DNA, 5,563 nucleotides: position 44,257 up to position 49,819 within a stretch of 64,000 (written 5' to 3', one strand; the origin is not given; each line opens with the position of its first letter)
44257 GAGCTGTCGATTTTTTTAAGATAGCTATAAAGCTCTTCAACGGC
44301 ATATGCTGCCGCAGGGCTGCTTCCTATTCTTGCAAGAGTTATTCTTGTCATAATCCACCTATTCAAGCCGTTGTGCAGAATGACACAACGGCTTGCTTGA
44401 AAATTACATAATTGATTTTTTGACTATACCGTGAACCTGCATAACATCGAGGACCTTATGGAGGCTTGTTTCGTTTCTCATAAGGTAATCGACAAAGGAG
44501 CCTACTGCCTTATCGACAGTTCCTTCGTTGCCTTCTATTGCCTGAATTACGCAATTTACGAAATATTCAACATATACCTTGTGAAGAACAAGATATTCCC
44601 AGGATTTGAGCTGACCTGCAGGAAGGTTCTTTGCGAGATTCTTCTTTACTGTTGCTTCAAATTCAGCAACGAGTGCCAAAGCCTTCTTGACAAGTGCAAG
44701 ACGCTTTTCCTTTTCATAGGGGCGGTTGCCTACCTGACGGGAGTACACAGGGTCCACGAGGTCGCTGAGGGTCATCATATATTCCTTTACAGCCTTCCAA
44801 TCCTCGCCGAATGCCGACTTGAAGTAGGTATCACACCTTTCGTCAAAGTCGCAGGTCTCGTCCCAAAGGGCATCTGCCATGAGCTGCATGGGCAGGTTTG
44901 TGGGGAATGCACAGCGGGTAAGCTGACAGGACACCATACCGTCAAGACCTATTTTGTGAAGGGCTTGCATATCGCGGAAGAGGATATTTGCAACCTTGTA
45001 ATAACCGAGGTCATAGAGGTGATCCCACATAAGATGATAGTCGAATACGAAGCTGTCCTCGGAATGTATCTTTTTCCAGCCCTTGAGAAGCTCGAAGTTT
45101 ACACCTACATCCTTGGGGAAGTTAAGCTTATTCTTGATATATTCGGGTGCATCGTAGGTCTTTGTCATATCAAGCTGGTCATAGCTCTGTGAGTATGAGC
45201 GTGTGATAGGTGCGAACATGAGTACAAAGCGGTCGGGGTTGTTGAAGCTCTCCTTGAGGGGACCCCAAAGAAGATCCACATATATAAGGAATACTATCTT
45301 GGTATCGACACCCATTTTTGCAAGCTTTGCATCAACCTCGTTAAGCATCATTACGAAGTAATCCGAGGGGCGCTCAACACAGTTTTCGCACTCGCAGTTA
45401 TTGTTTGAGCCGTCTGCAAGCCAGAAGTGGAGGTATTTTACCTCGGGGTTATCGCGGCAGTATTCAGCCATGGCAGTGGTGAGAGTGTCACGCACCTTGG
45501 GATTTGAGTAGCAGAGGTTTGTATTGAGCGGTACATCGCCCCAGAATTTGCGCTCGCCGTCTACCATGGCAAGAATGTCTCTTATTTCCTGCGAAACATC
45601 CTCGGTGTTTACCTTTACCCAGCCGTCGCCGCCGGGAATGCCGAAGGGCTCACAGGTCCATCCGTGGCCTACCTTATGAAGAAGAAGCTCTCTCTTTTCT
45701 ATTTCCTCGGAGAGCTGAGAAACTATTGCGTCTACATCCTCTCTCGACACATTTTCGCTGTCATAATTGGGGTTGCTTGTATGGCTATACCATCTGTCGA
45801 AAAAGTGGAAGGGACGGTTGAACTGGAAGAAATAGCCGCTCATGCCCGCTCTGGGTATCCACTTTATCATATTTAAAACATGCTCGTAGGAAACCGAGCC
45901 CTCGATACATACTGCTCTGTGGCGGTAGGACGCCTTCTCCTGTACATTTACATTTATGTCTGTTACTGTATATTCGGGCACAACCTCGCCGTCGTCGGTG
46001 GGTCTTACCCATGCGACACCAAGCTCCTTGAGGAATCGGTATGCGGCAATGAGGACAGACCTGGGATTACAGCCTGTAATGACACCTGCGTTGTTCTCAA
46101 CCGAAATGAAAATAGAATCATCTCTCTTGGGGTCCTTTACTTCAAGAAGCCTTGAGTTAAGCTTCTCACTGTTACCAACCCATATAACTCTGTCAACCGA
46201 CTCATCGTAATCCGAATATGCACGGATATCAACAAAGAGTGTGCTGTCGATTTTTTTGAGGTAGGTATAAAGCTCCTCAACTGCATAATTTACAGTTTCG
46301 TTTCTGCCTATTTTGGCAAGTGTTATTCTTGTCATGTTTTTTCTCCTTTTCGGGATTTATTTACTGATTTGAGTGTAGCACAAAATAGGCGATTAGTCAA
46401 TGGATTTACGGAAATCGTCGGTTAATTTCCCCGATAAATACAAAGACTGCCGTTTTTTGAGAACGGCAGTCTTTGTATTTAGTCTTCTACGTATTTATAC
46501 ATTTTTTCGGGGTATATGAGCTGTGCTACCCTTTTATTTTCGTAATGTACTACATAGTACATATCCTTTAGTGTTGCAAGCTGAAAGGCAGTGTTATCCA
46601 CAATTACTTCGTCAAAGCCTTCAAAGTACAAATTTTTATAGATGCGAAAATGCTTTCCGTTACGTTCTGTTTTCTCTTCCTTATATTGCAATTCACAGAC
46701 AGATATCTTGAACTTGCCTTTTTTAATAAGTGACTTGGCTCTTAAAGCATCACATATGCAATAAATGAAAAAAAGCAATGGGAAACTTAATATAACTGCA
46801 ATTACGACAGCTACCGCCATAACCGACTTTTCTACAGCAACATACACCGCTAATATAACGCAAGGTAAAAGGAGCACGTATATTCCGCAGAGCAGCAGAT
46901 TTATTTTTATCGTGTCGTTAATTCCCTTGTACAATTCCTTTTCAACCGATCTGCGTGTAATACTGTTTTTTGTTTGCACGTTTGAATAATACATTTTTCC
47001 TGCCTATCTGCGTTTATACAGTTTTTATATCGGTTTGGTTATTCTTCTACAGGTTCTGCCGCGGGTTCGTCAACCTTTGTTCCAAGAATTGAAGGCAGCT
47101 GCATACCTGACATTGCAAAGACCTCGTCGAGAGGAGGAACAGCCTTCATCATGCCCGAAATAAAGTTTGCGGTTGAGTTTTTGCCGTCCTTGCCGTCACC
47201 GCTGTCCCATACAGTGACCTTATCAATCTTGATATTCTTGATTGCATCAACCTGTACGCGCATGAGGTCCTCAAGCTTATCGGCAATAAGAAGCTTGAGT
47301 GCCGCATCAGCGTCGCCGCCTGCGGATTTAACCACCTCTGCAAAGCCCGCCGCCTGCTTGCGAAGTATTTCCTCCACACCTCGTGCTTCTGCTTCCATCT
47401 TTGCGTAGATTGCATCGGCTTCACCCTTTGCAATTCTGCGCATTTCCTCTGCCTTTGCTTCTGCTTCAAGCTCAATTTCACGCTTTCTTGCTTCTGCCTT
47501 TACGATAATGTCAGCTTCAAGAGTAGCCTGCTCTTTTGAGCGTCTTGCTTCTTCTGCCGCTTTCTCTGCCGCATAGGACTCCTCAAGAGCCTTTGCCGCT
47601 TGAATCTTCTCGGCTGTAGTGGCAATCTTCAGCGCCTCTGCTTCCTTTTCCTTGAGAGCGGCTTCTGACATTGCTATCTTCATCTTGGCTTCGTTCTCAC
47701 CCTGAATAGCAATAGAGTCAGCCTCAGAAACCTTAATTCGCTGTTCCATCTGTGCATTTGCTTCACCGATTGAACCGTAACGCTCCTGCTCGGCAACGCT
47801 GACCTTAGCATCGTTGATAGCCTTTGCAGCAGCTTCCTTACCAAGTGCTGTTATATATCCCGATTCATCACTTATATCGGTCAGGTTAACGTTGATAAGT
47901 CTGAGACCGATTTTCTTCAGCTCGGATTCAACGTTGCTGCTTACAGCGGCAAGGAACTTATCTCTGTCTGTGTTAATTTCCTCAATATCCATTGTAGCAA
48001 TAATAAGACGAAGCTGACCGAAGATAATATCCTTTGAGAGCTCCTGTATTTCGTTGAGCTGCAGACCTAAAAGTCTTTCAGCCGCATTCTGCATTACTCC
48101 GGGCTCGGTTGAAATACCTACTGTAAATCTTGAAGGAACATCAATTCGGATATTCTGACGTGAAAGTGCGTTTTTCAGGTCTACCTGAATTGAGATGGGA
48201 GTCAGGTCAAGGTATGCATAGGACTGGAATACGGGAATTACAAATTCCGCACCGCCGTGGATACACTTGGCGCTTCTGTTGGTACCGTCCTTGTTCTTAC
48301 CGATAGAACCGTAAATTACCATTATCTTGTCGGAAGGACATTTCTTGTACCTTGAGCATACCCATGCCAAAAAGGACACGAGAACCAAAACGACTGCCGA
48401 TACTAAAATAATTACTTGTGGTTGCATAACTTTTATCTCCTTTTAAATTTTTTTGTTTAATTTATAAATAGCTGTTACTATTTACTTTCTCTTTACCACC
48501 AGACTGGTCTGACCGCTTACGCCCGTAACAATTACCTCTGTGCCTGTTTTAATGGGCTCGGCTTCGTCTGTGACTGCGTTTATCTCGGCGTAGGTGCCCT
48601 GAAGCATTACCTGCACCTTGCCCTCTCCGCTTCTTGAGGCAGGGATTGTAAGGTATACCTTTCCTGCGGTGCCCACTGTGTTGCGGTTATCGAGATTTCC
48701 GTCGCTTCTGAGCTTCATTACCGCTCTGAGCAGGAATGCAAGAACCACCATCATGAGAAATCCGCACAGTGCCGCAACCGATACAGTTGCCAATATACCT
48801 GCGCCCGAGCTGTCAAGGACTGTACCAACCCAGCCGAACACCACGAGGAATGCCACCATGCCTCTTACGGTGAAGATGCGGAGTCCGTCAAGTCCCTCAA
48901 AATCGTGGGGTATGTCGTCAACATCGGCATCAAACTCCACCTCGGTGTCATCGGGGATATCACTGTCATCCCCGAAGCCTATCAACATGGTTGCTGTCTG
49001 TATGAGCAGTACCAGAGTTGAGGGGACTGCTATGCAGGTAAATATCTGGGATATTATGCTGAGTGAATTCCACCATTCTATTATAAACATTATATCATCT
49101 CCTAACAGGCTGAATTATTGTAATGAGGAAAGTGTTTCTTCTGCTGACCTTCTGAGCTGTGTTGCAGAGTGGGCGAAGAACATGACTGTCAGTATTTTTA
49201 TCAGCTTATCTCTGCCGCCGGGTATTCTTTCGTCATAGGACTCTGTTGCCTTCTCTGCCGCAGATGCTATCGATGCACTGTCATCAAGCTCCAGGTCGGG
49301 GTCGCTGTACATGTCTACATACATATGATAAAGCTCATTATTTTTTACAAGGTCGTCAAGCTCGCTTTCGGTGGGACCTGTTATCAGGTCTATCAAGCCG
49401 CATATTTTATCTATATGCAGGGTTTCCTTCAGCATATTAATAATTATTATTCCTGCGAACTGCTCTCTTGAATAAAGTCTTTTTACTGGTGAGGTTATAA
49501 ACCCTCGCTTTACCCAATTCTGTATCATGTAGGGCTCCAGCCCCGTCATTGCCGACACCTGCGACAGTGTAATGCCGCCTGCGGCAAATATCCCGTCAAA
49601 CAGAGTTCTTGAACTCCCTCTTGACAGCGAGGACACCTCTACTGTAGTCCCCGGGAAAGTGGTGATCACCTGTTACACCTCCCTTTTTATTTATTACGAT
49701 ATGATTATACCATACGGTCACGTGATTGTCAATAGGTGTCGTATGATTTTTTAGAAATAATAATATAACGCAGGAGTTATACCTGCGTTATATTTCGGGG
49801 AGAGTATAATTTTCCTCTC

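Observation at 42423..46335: Tandem paralogous 645-aa proteins of unknown function under a PocR-AraC regulator, next to rare-sugar isomerase and epimerase genes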

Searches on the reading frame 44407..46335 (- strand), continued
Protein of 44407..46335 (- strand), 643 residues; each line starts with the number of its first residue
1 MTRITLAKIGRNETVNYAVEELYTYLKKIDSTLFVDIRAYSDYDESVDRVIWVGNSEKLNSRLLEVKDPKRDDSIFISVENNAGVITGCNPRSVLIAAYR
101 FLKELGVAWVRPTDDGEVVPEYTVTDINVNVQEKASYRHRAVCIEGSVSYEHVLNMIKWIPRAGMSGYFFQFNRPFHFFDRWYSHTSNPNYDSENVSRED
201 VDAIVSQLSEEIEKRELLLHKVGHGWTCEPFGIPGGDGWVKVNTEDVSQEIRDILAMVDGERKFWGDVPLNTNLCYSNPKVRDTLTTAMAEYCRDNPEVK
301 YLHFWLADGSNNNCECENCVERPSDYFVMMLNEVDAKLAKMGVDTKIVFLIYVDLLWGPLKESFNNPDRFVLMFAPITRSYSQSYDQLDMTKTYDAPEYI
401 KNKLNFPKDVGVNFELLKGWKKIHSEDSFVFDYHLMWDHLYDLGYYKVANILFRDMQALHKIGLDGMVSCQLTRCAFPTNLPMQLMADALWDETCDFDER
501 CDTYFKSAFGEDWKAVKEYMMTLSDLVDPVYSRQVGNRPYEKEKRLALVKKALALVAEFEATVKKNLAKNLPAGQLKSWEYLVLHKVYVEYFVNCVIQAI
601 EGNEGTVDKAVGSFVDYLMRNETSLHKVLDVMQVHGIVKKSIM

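Call 91: list_cluster_members(proteins=[P0014, window:44407-46335:-, P0001, P0025])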
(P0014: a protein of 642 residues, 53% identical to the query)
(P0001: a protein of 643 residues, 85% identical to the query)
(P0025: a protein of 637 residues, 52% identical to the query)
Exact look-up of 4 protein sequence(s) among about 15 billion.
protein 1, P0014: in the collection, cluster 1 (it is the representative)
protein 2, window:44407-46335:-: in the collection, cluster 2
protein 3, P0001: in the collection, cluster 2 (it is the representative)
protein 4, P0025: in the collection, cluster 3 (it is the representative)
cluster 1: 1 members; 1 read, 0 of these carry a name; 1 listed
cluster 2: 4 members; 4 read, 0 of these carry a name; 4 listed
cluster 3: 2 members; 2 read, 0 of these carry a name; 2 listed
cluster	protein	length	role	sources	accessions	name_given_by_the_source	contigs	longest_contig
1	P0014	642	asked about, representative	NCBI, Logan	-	-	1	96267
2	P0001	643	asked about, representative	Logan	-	-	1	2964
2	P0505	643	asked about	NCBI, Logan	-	-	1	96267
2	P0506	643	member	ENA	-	-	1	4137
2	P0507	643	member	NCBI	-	-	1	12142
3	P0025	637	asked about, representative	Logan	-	-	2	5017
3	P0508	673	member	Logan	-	-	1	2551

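Call 99: find_encoding_contigs(protein=P0028, flank=10000, max_places=3)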
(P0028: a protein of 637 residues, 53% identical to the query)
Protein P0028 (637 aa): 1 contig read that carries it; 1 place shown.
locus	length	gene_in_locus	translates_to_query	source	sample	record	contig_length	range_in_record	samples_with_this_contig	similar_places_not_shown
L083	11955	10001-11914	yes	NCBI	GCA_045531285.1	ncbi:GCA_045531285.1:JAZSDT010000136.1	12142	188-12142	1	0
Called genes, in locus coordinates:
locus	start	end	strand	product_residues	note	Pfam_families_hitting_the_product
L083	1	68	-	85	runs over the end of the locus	?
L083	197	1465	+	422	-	PF00079:Serpin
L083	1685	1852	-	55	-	-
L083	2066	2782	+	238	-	PF02706:Wzz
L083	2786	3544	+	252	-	PF10609:ParA, PF01656:CbiA, PF09140:MipZ, PF13614:AAA_31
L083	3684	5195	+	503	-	PF00654:Voltage_CLC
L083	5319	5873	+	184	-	PF08876:DUF1836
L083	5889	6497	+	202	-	-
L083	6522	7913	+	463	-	PF01145:Band_7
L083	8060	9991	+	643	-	PF16126:DUF4838 (weak)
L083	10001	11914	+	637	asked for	PF16126:DUF4838 (weak)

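Call 100: find_encoding_contigs(protein=P0015, flank=10000, max_places=3)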
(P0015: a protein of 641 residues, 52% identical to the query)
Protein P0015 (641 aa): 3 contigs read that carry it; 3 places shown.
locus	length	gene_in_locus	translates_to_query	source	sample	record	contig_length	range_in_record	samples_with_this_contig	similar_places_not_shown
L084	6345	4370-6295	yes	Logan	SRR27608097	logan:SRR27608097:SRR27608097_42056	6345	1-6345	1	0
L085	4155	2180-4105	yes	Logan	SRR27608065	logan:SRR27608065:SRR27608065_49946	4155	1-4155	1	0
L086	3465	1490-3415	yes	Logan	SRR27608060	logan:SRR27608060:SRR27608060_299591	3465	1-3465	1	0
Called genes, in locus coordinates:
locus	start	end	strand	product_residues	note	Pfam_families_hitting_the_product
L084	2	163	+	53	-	?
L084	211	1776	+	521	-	PF02743:dCache_1, PF22673:MCP-like_PDC_1, PF00672:HAMP (weak), PF00990:GGDEF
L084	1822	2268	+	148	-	PF13581:HATPase_c_2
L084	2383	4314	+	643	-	PF16126:DUF4838 (weak)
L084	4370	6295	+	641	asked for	PF16126:DUF4838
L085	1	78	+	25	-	?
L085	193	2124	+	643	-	PF16126:DUF4838 (weak)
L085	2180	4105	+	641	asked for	PF16126:DUF4838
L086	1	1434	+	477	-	?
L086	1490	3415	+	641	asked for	PF16126:DUF4838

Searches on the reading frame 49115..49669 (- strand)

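Call 8: search_protein_families(library=pfam, proteins=[window:49115-49669:-], max_evalue=0.001)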
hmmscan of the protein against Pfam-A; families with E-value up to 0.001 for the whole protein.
window:49115-49669:- (184 aa): 3 families
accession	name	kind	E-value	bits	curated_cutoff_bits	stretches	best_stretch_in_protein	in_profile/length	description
PF08876.17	DUF1836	-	4.1e-14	53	27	1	42-116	33-104/105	Domain of unknown function (DUF1836)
PF13411.12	MerR_1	-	0.00024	21.6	21.6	1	34-82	2-54/69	MerR HTH family regulatory protein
PF00376.29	MerR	-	0.00034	20.8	28.2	0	34-63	1-30/38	MerR family regulatory protein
